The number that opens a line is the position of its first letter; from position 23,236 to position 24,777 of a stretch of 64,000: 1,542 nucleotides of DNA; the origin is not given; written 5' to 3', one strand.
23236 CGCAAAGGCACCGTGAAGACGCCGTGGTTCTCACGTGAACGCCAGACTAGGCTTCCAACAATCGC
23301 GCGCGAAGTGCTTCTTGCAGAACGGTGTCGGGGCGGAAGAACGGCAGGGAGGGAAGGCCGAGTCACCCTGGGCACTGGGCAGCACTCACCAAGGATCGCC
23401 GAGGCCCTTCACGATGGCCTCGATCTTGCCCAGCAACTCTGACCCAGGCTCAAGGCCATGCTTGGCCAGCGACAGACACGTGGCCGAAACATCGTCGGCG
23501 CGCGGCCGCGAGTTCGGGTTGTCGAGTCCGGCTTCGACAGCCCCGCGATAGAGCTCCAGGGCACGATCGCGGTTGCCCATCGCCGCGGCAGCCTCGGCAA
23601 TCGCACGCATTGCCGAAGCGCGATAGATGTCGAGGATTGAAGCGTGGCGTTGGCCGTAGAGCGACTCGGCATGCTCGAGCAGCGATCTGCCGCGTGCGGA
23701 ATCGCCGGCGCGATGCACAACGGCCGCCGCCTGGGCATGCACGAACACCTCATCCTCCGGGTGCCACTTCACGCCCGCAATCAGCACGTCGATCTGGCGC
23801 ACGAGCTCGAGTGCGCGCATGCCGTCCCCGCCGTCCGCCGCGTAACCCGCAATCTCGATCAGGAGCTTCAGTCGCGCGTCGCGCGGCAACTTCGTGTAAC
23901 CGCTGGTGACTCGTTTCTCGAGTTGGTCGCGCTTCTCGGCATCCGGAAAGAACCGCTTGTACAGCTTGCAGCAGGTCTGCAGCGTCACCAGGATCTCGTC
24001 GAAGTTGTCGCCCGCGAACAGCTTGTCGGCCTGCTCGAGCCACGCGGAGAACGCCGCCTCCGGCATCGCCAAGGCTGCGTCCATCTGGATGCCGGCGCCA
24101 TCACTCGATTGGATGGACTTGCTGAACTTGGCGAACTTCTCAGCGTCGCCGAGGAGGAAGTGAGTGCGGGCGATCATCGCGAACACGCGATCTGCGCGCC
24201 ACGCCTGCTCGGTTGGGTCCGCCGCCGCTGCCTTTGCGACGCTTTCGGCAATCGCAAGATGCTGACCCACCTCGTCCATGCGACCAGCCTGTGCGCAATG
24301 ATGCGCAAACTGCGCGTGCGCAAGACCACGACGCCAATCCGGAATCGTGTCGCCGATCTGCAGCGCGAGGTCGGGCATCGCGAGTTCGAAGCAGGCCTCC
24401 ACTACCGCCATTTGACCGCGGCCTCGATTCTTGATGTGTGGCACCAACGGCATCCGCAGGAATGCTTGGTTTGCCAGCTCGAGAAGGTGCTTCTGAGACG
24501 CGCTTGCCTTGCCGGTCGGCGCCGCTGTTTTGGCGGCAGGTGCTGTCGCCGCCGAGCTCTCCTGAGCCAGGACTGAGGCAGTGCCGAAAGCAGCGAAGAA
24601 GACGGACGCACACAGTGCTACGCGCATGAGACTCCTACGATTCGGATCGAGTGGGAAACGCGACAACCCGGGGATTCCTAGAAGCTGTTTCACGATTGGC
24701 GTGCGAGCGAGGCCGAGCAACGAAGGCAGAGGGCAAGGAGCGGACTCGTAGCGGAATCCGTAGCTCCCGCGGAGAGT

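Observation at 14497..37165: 22.7-kb same-strand locus: complete TonB2/Ttp-type motor + CarboxypepD_reg receptor coupled to five uncharacterised exported proteins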

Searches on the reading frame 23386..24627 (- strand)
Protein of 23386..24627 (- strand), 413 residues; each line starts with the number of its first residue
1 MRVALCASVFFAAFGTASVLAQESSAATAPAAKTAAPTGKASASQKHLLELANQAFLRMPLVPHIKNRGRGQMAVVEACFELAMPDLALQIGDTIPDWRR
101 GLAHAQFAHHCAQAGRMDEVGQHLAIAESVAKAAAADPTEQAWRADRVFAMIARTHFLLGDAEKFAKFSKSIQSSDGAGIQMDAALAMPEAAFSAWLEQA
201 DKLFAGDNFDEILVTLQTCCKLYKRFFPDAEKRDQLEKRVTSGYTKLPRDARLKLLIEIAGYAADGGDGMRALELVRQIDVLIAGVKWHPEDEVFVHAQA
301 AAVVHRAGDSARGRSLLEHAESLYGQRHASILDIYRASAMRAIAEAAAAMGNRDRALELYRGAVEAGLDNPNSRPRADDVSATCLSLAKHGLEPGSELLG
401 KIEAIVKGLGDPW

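Call 5: search_protein_families(library=pfam, proteins=[window:23386-24627:-], max_evalue=0.01)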
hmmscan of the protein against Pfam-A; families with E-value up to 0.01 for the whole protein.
window:23386-24627:- (413 aa): 0 families

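Call 16: search_protein_families(library=ncbifam, proteins=[window:23386-24627:-], max_evalue=0.01)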
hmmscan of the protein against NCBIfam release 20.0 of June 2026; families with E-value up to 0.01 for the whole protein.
window:23386-24627:- (413 aa): 0 families

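Call 23: find_homologous_proteins(query=window:23386-24627:-)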
Query window:23386-24627:- (413 aa): 22 proteins with E <= 0.001 among 8000 candidates.
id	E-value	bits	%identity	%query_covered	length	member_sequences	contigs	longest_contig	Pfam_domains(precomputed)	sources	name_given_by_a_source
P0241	4.7e-267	903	100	100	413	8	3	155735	-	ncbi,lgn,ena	-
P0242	3.7e-159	548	62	99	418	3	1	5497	-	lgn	-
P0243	1.1e-123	432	52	98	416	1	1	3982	-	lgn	-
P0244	1.3e-123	431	53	99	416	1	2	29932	-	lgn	-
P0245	3.1e-118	414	51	92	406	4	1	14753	-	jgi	-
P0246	4.9e-114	400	49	99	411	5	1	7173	-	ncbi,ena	-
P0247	1.2e-113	399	51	94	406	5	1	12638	-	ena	-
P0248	1.0e-112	395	49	99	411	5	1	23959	-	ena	-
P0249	4.7e-110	387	48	98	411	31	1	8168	-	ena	-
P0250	3.4e-109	384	50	89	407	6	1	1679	-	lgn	-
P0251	4.7e-107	377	50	87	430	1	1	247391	-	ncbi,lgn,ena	-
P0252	6.8e-74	268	39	94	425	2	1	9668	-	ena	-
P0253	1.5e-68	250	38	91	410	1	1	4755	-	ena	-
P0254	1.1e-67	247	37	100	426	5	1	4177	-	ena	-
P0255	5.4e-62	229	36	97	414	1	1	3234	-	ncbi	-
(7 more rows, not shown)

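Call 35: search_solved_structures(query=A3, max_evalue=1)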
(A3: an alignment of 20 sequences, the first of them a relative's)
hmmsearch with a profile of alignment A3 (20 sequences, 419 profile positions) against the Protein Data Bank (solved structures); distinct sequences matched with E-value up to 1: 28.
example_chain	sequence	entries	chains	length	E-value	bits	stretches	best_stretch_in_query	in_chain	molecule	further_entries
7obi_A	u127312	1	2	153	1.2e-06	31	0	341-375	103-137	CTPR-rv4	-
8ump_A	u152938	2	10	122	6.6e-05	25.3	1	305-375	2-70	T33-ml35-redesigned-TPR-domain-fold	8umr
9gzg_A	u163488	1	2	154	0.00011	24.6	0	343-371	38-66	Engineered CTPR protein with glutamic acids for conductivity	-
8bu0_A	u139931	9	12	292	0.0062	18.8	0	318-371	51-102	Consensus tetratricopeptide repeat protein | Crystal structure of an 8-repeat consensus TPR superhelix with Zinc. | Monomer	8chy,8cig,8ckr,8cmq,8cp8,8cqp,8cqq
8ch0_A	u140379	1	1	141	0.011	18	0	343-371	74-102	Consensus tetratricopeptide repeat protein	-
9k7u_A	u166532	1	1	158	0.011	18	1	220-330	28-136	Heter-Zn2-HEHE-22A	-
1na0_A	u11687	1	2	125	0.013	17.8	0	343-376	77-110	designed protein CTPR3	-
2fo7_A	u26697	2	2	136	0.013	17.8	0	314-371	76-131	SYNTHETIC CONSENSUS TPR PROTEIN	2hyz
3kd7_A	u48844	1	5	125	0.018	17.3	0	343-374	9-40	CTPR390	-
2wqh_A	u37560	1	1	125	0.06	15.6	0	343-372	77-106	CTPR3Y3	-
8jaq_A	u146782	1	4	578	0.087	15.1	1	196-286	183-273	Amyloid protein-binding protein 2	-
8jar_A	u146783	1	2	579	0.087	15.1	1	196-286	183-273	Amyloid protein-binding protein 2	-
8jal_A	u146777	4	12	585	0.089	15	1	196-286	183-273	Amyloid protein-binding protein 2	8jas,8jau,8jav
1na3_A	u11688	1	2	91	0.12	14.6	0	343-376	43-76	designed protein CTPR2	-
2avp_A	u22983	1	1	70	0.16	14.2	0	343-371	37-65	synthetic consensus TPR protein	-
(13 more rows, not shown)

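Call 41: predict_structure(alignment_id=A3)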
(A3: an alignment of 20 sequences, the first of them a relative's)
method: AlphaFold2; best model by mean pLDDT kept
length: 413 residues; sequences in the alignment: 20
mean_pLDDT: 90.0   pTM: 0.85
mean pLDDT of the five models: 90.0, 89.3, 89.0, 88.5, 88.3
residues with pLDDT >= 90: 345; 70-90: 28; 50-70: 2; < 50: 38
segments of 3 or more residues with pLDDT < 50: 1-38
pLDDT, mean of each block of 10 residues (from residue 1): 40 40 38 43 95 97 95 98 97 98 98 96 98 95 95 96 95 86 93 97 93 95 97 97 91 95 97 96 88 95 98 98 97 96 98 98 95 93 98 97 94 75
secondary structure, 60 per line:
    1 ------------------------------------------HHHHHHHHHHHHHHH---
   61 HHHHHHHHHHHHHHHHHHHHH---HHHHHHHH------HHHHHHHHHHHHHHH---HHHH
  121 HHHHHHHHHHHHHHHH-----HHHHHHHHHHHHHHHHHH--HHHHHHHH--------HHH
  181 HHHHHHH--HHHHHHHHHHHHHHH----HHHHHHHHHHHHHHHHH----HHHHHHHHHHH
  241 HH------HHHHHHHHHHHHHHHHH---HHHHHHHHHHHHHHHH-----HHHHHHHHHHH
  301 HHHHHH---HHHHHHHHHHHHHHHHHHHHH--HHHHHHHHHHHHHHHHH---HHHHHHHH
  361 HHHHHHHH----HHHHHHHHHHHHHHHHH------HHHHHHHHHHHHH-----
elements in order: H43-57 H61-81 H85-92 H99-113 H117-136 H142-159 H162-169 H178-187 H190-204 H209-225 H230-242 H249-265 H269-284 H290-306 H310-330 H333-349 H353-368 H373-389 H396-408

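Call 45: fold_search(model_id=the predicted structure, library=pdb)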
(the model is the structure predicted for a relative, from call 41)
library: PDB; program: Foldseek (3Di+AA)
matches with E <= 10: 1320; with E <= 0.001: 1
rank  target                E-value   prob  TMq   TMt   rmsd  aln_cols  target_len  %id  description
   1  7rdr_A                6.6e-04  1.00  0.22  0.21  20.6       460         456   14  Circular tandem repeat protein with novel repeat topology and enhanced subunit contact surfaces (released 2021-09-01)
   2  7kzp_G                3.5e-03  1.00  0.28  0.22  23.8       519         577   12  Structure of the human Fanconi anaemia Core complex (released 2021-03-10)
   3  5i9g_C                3.8e-03  1.00  0.30  0.32  12.7       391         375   15  Crystal structure of designed pentatricopeptide repeat protein dPPR-U8C2 in complex with its target RNA U8C2 (released 2016-04-27)
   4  3sf4_B                5.9e-03  1.00  0.25  0.28  14.9       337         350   12  Crystal structure of the complex between the conserved cell polarity proteins Inscuteable and LGN (released 2011-11-23)
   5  6hc2_A                5.9e-03  1.00  0.25  0.28  16.7       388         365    9  Crystal structure of NuMA/LGN hetero-hexamers (released 2019-05-29)
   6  6hc2_C                6.2e-03  1.00  0.26  0.28  16.7       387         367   10  Crystal structure of NuMA/LGN hetero-hexamers (released 2019-05-29)
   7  4zlh_A                6.7e-03  1.00  0.26  0.30  14.2       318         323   11  Structure of the LapB cytoplasmic domain at 2 angstroms (released 2015-11-11)
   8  3sf4_C                6.7e-03  1.00  0.26  0.29  16.7       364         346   10  Crystal structure of the complex between the conserved cell polarity proteins Inscuteable and LGN (released 2011-11-23)
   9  6hc2_S                6.9e-03  1.00  0.27  0.30  15.7       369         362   10  Crystal structure of NuMA/LGN hetero-hexamers (released 2019-05-29)
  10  5a7d_F                6.9e-03  1.00  0.25  0.29  16.8       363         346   10  Tetrameric assembly of LGN with Inscuteable (released 2016-08-03)
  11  4a1s_A                7.2e-03  1.00  0.26  0.30  17.3       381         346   12  Crystallographic structure of the Pins:Insc complex (released 2012-03-28)
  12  5a7d_D                7.2e-03  1.00  0.25  0.29  17.0       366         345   11  Tetrameric assembly of LGN with Inscuteable (released 2016-08-03)
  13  5tqb_B                7.5e-03  1.00  0.25  0.28  15.1       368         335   11  Crystal structure of assembly chaperone of ribosomal protein L4 (Acl4) in complex with ribosomal protein L4 (RpL4) (released 2017-02-15)
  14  4gyo_A                7.8e-03  1.00  0.34  0.38  14.6       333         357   14  Crystal Structure of Rap Protein Complexed with Competence and Sporulation Factor (released 2013-04-03)
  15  4wng_A                7.8e-03  1.00  0.27  0.32  16.9       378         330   10  Crystal structure of the TPR domain of LGN in complex with Frmpd4/Preso1 at 2.1 Angstrom resolution (released 2015-09-16)
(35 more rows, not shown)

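Call 59: search_protein_families(library=pfam, alignment_id=A3, max_evalue=1)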
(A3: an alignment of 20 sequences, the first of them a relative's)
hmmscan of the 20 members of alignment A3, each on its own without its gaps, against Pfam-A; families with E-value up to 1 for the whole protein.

A. member 1, P0241 (413 aa): 6 families
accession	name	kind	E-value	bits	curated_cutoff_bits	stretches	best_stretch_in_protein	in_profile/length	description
PF13176.12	TPR_7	-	0.029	14.9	27.9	1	339-369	1-31/36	Tetratricopeptide repeat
PF13428.12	TPR_14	-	0.12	13.6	23.5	1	339-371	3-35/44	Tetratricopeptide repeat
PF13374.12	TPR_10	-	0.12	12.9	27.5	1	337-365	2-30/42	Tetratricopeptide repeat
PF12688.13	TPR_5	-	0.13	12.9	24.2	1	345-374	9-38/119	Tetratrico peptide repeat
PF13424.12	TPR_12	-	0.17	12.5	30.1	1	300-365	9-73/77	Tetratricopeptide repeat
PF07719.23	TPR_2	-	0.4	11.4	27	0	338-365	2-29/34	Tetratricopeptide repeat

B. families by the number of members that match (of 20 scanned): 24 families
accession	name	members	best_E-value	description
PF13428.12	TPR_14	9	4.8e-06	Tetratricopeptide repeat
PF13424.12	TPR_12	7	5.2e-05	Tetratricopeptide repeat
PF13176.12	TPR_7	7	0.00093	Tetratricopeptide repeat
PF07719.23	TPR_2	7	0.0018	Tetratricopeptide repeat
PF10602.15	RPN7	4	0.0063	26S proteasome subunit RPN7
PF14559.12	TPR_19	4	0.0093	Tetratricopeptide repeat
PF12688.13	TPR_5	3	0.0056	Tetratrico peptide repeat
PF13174.12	TPR_6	2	0.023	Tetratricopeptide repeat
PF13181.12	TPR_8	2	0.031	Tetratricopeptide repeat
PF13374.12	TPR_10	2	0.12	Tetratricopeptide repeat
PF13518.12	HTH_28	2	0.34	Helix-turn-helix domain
PF22860.2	DUF7017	1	0.0089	Domain of unknown function (DUF7017)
PF17874.7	TPR_MalT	1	0.027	MalT-like TPR region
PF13997.11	YqjK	1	0.034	YqjK-like protein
PF06889.16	DUF1266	1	0.08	Protein of unknown function (DUF1266)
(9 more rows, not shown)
